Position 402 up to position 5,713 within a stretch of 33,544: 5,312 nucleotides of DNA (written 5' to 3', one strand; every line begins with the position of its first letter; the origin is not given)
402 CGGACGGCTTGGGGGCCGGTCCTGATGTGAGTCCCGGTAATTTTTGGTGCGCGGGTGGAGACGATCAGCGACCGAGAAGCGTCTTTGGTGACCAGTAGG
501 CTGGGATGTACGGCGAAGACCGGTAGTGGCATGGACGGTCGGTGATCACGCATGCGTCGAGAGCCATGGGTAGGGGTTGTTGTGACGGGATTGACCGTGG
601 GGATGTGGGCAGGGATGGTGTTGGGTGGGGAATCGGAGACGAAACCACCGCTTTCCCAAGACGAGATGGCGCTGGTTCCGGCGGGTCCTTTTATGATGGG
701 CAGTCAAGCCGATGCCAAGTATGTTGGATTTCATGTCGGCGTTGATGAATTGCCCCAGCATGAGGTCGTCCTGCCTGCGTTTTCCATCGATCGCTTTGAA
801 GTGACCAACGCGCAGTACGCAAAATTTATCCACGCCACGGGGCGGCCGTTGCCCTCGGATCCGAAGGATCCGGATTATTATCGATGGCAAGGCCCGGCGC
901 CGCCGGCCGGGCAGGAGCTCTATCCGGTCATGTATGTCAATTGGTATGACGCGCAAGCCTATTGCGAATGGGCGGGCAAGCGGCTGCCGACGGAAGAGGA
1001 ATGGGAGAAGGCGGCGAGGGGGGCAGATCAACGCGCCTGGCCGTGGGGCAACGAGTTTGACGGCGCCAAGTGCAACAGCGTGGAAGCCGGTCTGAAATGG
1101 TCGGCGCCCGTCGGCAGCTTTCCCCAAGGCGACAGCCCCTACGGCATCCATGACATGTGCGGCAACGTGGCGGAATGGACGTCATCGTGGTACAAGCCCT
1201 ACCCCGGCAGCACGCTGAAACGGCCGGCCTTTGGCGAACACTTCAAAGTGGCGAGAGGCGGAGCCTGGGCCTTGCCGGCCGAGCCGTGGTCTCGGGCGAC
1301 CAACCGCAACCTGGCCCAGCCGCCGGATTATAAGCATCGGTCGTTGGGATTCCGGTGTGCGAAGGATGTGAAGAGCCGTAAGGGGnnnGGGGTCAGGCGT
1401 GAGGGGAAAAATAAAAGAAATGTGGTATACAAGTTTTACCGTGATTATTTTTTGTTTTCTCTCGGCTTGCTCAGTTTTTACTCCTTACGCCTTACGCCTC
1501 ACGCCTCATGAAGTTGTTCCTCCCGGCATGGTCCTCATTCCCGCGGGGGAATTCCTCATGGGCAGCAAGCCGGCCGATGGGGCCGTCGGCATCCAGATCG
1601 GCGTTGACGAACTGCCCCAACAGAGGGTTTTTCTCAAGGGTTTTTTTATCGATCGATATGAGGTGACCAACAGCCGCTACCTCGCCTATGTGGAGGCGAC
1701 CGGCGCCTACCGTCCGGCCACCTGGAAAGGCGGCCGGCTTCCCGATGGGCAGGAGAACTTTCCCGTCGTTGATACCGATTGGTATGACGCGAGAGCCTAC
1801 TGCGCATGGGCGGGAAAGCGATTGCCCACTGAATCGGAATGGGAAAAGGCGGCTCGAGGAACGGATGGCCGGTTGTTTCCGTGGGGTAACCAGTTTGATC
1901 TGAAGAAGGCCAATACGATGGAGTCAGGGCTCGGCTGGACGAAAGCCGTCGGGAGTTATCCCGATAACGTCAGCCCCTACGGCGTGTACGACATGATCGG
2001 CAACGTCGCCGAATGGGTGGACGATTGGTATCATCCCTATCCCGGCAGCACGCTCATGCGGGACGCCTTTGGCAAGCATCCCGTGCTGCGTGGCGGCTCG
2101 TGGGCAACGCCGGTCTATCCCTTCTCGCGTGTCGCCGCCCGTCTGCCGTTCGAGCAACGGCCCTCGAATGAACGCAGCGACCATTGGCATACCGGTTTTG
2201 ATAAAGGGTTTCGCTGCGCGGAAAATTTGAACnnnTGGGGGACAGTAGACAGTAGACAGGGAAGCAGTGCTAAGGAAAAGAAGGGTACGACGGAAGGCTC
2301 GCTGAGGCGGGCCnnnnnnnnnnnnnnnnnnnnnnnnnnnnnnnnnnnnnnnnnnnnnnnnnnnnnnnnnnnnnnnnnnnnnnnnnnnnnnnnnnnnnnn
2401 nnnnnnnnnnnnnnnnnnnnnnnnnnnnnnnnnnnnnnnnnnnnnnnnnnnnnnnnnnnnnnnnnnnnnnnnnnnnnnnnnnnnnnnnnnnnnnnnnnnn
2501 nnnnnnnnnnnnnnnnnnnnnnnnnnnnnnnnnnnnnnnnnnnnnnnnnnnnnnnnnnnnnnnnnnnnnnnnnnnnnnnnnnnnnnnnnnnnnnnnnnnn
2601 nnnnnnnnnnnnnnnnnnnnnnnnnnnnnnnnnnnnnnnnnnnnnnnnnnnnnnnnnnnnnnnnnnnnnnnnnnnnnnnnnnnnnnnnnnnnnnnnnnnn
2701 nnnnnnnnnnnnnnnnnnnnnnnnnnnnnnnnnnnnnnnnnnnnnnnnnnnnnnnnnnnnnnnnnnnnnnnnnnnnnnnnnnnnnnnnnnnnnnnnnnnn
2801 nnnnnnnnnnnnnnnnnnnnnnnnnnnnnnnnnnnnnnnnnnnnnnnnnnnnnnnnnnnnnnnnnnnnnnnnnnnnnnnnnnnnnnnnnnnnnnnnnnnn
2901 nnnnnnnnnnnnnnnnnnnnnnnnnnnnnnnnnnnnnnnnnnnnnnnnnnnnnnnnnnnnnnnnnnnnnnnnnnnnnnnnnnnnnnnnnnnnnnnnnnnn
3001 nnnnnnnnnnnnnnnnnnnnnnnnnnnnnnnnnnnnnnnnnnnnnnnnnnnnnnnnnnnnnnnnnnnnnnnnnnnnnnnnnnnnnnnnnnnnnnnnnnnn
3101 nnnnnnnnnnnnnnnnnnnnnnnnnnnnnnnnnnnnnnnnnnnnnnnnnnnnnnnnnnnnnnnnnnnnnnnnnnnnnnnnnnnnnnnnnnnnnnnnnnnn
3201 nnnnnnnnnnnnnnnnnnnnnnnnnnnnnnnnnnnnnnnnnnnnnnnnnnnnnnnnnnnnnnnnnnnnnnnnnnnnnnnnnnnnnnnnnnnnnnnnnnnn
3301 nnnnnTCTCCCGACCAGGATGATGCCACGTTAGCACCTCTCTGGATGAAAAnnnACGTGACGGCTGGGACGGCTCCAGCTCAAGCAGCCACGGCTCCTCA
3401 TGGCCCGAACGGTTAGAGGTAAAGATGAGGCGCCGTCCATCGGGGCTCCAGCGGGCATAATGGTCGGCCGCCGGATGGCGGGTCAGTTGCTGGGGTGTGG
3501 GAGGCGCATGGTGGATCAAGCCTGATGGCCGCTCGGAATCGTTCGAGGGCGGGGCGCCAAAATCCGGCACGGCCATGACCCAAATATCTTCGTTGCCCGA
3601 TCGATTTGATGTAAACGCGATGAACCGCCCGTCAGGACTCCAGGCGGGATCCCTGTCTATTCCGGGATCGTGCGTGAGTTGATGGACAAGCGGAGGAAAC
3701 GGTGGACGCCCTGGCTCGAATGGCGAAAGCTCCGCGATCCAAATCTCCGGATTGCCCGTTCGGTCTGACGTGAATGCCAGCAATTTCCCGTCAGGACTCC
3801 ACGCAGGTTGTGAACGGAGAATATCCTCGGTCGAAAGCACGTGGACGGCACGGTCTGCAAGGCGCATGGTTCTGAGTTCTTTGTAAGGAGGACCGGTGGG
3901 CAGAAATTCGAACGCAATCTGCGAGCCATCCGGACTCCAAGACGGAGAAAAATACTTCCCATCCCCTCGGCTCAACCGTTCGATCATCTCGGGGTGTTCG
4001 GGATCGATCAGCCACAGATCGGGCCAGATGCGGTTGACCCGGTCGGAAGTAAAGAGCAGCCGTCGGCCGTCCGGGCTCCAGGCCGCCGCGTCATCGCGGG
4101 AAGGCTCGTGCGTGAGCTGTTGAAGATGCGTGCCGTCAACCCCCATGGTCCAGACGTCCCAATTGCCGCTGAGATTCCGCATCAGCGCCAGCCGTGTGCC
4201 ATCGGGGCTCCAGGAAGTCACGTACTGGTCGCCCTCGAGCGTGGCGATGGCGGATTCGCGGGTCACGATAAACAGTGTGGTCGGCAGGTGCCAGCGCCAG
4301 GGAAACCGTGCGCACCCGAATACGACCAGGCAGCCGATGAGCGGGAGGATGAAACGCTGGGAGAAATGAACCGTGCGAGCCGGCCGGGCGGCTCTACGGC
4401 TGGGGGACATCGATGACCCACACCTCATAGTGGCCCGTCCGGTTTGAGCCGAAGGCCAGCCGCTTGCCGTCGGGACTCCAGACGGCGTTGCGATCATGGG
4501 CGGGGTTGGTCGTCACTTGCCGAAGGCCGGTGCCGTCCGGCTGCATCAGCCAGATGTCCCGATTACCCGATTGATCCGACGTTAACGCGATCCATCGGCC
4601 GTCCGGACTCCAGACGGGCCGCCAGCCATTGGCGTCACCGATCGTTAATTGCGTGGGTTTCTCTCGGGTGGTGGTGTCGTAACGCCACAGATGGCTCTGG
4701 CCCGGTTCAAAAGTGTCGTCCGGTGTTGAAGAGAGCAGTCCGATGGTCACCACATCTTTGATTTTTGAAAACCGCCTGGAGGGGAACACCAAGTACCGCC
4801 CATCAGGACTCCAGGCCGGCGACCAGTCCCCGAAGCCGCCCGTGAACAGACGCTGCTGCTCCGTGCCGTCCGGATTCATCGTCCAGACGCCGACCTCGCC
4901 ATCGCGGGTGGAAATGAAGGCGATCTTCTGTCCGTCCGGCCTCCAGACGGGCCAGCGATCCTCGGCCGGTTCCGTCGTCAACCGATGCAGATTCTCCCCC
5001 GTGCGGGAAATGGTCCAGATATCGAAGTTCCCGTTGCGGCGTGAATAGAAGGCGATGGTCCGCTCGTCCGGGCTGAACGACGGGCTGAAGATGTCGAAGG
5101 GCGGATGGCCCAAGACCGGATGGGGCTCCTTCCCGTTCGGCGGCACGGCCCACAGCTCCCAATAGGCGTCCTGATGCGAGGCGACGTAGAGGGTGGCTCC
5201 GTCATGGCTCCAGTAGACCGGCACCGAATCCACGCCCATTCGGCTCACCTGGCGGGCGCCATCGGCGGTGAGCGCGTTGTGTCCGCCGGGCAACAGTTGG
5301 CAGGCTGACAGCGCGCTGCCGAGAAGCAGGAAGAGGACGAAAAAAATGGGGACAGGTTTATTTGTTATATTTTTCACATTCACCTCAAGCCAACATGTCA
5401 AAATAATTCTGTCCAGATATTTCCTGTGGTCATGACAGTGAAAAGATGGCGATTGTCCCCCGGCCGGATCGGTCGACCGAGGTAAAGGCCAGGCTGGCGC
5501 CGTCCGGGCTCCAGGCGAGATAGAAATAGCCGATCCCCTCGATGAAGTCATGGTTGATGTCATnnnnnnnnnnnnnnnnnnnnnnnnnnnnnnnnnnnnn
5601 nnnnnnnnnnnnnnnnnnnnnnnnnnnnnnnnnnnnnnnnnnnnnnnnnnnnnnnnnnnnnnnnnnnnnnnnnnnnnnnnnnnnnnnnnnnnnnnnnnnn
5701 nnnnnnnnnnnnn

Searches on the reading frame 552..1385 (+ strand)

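Call 11: search_protein_families(library=pfam, proteins=[window:552-1385:+], max_evalue=0.01)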
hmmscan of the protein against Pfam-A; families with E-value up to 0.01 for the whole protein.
window:552-1385:+ (278 aa): 1 family
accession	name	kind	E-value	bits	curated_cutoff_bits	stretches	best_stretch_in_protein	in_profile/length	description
PF03781.23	FGE-sulfatase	-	2.6e-59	201.4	23.3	1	36-271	2-255/255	Sulfatase-modifying factor enzyme 1-like domain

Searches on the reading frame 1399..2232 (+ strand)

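Call 11: search_protein_families(library=pfam, proteins=[window:1399-2232:+], max_evalue=0.01)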
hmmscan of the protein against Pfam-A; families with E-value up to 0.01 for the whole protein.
window:1399-2232:+ (278 aa): 1 family
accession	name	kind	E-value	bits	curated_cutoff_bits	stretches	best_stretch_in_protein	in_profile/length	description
PF03781.23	FGE-sulfatase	-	1e-52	179.8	23.3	1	42-274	3-254/255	Sulfatase-modifying factor enzyme 1-like domain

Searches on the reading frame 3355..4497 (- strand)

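Call 80: search_protein_families(library=pfam, proteins=[window:3355-4497:-], max_evalue=0.001)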
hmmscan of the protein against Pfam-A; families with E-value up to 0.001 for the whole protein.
window:3355-4497:- (381 aa): 8 families
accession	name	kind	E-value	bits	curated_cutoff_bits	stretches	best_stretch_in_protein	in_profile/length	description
PF07676.18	PD40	-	1.3e-56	187.9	20.9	5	273-307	3-38/38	WD40-like Beta Propeller Repeat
PF00930.27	DPPIV_N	-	1.5e-13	50.7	22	0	67-148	17-116/354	Dipeptidyl peptidase IV (DPP IV) N-terminal region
PF25174.1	Beta-prop_THOC3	-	1.2e-08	34.8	305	1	95-297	9-190/272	THOC3 beta-propeller domain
PF00400.38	WD40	-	4.1e-08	33.9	27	0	138-158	17-38/39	WD domain, G-beta repeat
PF25460.1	Beta-prop_Aladin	-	3.7e-07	30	171.1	1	62-196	79-211/340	Aladin seven-bladed propeller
PF14583.12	Pectate_lyase22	-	0.00015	21.1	30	0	225-257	350-382/386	Oligogalacturonate lyase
PF10584.14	Proteasome_A_N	-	0.00024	21.2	27.7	0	90-100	2-12/23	Proteasome subunit A N-terminal signature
PF24817.1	WD40_WDHD1_1st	-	0.00059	19.6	109.9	0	92-151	226-284/291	WDHD1 first WD40 domain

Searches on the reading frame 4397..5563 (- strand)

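Call 80: search_protein_families(library=pfam, proteins=[window:4397-5563:-], max_evalue=0.001)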
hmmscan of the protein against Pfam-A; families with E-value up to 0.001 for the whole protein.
window:4397-5563:- (389 aa): 6 families
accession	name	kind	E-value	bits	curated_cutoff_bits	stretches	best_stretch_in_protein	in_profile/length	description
PF07676.18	PD40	-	5.1e-45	151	20.9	5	347-383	1-38/38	WD40-like Beta Propeller Repeat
PF25174.1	Beta-prop_THOC3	-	6.8e-12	45.4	305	1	116-262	8-148/272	THOC3 beta-propeller domain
PF00930.27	DPPIV_N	-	6e-09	35.5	22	0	206-231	107-132/354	Dipeptidyl peptidase IV (DPP IV) N-terminal region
PF00400.38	WD40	-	1.9e-05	25.5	27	0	352-376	6-34/39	WD domain, G-beta repeat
PF25460.1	Beta-prop_Aladin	-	3.4e-05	23.6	171.1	0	206-259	117-169/340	Aladin seven-bladed propeller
PF23775.1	Beta-prop_RIG_2nd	-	0.00079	19.4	80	0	206-230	44-67/278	RIG second beta-propeller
